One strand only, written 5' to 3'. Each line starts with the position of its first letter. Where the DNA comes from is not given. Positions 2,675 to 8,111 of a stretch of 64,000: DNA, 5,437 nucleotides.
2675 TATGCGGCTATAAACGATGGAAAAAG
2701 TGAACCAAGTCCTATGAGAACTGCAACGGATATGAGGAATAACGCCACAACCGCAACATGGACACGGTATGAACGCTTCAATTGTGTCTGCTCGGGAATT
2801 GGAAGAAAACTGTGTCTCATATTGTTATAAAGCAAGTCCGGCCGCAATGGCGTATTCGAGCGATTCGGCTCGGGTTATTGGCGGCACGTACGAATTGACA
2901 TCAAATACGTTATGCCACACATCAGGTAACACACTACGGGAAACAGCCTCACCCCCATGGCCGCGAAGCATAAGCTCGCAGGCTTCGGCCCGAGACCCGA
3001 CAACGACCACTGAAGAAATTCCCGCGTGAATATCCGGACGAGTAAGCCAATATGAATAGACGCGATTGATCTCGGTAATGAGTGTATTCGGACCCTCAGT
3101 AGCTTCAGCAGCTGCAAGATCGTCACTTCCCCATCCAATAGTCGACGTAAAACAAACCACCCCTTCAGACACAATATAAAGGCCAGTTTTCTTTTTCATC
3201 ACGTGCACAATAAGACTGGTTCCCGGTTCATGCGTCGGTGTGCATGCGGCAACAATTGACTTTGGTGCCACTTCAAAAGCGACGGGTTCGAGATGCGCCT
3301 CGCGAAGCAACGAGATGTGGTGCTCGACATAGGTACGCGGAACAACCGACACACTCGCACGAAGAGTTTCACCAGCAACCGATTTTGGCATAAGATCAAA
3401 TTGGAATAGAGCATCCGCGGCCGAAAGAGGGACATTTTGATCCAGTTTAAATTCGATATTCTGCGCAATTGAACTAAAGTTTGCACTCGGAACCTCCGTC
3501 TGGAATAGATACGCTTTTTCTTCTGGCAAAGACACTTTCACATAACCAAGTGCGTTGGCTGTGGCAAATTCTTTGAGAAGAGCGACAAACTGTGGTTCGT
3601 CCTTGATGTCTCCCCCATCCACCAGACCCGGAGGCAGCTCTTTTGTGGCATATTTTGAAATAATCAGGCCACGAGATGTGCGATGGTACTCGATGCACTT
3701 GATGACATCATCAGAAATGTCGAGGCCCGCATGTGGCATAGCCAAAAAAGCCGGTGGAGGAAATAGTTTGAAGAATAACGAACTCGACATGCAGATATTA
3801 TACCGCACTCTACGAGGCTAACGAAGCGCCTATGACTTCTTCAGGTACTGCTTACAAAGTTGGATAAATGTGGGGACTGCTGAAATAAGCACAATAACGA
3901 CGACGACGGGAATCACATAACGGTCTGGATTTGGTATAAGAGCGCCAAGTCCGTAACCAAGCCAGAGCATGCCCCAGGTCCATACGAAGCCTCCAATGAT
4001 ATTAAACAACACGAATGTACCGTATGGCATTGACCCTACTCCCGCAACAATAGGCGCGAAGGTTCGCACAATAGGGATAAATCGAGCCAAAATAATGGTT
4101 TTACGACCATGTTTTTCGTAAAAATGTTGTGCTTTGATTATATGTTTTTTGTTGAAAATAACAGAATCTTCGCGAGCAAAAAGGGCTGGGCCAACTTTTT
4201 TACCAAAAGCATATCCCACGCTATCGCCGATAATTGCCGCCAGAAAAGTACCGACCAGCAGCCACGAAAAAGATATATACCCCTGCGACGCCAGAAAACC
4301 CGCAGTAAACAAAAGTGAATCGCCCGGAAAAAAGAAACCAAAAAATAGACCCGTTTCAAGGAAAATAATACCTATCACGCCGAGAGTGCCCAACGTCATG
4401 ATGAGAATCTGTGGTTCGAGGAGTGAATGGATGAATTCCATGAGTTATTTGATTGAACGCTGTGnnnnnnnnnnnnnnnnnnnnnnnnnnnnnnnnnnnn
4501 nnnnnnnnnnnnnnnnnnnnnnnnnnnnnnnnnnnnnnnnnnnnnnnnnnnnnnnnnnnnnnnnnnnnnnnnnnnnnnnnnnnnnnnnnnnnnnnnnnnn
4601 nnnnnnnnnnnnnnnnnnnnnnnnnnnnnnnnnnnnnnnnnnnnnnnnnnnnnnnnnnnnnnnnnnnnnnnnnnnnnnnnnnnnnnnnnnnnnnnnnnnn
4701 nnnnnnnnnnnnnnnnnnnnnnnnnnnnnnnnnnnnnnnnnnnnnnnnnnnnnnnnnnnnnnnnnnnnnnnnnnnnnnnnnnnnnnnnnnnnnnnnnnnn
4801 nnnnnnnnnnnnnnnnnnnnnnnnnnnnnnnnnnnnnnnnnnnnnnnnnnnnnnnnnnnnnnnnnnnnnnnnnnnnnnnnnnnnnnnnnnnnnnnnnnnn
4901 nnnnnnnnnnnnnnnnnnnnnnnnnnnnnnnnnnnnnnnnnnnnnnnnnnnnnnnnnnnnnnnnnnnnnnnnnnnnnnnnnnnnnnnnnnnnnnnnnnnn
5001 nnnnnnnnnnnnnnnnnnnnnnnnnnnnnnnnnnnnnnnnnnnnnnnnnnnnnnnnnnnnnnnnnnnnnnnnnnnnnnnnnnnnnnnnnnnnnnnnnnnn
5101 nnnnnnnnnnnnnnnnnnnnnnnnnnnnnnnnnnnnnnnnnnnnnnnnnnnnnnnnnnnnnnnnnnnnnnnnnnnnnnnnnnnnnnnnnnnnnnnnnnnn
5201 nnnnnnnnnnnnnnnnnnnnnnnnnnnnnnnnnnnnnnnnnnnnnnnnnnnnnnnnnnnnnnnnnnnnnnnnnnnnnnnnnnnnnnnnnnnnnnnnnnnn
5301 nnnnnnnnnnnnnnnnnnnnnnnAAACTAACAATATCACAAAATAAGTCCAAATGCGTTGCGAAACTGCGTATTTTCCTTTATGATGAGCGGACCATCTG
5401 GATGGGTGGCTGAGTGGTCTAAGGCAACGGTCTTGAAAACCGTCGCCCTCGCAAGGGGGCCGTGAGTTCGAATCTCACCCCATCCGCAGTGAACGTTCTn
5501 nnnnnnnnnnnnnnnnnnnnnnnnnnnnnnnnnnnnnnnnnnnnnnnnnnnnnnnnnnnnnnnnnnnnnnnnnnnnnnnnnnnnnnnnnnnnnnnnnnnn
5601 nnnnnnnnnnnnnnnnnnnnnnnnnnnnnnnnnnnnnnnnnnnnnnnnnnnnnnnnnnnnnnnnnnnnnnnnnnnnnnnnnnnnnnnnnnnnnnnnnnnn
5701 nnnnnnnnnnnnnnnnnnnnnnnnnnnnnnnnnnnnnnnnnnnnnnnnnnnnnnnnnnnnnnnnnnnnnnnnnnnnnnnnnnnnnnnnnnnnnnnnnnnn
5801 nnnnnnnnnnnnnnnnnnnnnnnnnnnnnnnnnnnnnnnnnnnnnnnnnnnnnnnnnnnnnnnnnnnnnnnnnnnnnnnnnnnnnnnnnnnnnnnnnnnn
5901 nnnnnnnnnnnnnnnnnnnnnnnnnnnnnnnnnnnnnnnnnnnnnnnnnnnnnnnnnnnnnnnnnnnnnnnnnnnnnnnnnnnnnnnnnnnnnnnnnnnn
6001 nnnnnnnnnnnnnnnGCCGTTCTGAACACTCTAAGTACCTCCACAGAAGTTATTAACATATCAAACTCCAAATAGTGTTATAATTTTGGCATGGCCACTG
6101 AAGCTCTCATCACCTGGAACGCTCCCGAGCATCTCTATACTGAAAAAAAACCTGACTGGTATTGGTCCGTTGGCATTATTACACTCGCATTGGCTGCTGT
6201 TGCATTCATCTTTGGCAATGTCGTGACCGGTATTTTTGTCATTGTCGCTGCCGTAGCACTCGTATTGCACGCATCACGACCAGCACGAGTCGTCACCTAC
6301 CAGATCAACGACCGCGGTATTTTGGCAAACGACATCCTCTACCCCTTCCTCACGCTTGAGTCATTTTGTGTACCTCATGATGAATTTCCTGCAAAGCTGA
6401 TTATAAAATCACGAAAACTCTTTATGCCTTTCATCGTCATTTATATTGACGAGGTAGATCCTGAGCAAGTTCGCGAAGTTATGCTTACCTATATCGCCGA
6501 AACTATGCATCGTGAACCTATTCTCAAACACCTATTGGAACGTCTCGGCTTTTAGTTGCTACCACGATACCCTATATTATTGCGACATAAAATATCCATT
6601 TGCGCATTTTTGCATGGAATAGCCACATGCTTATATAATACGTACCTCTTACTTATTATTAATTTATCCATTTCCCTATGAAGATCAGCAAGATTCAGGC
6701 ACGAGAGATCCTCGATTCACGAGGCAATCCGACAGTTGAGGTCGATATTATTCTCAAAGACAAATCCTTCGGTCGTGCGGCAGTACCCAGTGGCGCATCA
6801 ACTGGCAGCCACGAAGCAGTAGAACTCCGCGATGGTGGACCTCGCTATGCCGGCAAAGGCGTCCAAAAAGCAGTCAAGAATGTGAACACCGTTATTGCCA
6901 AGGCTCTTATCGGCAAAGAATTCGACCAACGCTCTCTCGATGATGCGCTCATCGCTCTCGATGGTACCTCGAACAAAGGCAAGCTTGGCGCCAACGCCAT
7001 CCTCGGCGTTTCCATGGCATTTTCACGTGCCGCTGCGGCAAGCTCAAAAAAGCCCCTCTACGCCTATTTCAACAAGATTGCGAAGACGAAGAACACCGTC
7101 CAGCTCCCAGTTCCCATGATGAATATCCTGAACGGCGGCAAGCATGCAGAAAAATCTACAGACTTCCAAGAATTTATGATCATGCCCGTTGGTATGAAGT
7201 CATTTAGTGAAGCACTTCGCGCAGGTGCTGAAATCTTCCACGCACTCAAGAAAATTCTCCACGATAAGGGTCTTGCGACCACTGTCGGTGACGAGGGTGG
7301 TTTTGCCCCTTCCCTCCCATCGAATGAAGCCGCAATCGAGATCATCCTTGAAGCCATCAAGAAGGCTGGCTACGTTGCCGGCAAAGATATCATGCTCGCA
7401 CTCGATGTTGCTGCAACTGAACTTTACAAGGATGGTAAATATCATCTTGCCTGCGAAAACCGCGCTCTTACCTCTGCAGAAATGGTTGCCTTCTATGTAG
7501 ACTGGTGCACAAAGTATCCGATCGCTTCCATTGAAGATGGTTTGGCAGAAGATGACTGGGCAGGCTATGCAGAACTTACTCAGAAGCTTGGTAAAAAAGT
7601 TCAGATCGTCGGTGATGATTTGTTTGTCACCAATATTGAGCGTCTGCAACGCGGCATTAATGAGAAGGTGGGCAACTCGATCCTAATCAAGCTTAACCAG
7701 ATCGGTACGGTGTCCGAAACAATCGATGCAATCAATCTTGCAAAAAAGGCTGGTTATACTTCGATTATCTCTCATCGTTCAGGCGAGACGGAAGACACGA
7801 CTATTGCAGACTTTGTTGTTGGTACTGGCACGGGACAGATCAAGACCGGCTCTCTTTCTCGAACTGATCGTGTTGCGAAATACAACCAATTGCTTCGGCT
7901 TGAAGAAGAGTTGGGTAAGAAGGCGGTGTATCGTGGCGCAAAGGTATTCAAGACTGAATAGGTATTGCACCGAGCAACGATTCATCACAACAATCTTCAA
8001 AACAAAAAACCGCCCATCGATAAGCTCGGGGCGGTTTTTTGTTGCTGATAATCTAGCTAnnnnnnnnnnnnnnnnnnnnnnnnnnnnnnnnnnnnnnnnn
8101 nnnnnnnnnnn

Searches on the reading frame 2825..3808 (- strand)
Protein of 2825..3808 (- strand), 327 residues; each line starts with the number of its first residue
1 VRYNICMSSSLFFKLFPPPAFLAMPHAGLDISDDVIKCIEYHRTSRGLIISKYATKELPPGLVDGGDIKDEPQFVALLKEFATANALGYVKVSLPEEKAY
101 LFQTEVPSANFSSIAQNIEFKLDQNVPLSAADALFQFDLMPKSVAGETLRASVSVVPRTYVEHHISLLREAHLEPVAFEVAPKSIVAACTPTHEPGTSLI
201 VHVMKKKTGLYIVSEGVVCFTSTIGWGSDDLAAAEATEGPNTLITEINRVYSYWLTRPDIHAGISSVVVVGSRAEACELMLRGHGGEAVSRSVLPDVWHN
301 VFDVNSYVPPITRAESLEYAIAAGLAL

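Call 44: search_protein_families(library=pfam, proteins=[window:2825-3808:-], max_evalue=0.0001)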
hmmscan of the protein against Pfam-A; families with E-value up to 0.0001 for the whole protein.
window:2825-3808:- (327 aa): 1 family
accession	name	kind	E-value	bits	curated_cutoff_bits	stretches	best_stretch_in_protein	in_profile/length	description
PF11104.14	PilM_2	-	1.8e-07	30.8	27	1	28-229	1-213/340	Type IV pilus assembly protein PilM;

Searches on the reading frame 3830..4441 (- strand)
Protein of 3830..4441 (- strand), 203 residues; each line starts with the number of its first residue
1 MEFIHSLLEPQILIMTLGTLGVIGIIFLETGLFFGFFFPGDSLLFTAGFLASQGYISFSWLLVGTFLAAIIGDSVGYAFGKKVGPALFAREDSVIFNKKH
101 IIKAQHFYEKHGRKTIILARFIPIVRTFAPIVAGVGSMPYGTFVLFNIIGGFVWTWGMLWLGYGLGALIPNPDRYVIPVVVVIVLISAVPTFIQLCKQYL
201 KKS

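Call 9: search_protein_families(library=pfam, proteins=[window:3830-4441:-], max_evalue=0.001)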
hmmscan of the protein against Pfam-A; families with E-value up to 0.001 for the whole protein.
window:3830-4441:- (203 aa): 1 family
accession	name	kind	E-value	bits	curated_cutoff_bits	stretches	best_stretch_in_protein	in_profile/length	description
PF09335.16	VTT_dom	-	9.9e-19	68.5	33.9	1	38-163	1-122/123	VTT domain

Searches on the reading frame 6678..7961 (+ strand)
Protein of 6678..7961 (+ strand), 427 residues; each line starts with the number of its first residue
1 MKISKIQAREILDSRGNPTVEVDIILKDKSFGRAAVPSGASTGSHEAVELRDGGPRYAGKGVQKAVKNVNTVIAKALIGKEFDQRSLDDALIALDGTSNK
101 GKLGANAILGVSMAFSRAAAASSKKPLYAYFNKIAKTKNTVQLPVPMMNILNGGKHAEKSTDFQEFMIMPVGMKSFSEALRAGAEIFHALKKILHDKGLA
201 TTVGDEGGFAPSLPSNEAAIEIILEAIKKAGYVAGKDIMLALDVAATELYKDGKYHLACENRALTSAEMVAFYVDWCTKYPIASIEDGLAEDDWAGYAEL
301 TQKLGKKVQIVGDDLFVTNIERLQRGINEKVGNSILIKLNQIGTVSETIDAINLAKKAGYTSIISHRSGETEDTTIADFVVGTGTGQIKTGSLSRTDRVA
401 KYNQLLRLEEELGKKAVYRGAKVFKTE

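Call 9: search_protein_families(library=pfam, proteins=[window:6678-7961:+], max_evalue=0.001)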
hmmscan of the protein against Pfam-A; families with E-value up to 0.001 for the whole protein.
window:6678-7961:+ (427 aa): 4 families
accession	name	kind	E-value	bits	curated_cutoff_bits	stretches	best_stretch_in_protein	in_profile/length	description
PF00113.28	Enolase_C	-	3.2e-130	434.2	21.5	1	142-425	3-294/296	Enolase, C-terminal TIM barrel domain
PF03952.21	Enolase_N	-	2.1e-56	190.1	35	1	3-130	1-130/131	Enolase, N-terminal domain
PF13378.12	MR_MLE_C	-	3.3e-05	24.2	29.4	1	252-363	43-151/219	Enolase C-terminal domain-like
PF07476.17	MAAL_C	-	8.2e-05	22.3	27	1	301-374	133-205/249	Methylaspartate ammonia-lyase C-terminus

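Call 24: list_cluster_members(proteins=[window:6678-7961:+, window:23208-25844:-, window:8057-15307:-, window:16505-17785:+, window:32975-35512:+])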
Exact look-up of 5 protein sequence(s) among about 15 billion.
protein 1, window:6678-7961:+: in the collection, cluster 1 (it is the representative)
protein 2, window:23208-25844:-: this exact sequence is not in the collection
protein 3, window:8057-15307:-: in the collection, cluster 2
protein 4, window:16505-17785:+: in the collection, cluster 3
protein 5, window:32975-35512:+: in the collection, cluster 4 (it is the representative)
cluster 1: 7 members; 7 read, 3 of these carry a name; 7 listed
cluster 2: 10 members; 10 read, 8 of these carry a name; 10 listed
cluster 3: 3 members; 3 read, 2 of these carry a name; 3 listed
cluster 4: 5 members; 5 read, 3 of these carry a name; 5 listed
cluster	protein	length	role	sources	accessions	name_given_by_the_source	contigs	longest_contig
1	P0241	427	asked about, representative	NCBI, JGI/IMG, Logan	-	enolase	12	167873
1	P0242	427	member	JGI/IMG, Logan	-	enolase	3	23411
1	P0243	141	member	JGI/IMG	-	enolase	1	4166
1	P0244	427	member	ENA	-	-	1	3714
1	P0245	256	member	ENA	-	-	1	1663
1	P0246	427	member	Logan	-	-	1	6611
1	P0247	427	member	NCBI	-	-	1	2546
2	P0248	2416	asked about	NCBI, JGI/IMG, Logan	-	hypothetical protein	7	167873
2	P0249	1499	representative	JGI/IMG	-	hypothetical protein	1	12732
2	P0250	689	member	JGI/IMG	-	hypothetical protein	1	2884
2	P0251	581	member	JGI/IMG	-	hypothetical protein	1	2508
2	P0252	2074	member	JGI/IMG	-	hypothetical protein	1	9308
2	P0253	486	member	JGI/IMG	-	endoglucanase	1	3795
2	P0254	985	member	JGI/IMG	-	hypothetical protein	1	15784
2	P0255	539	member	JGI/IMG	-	chitodextrinase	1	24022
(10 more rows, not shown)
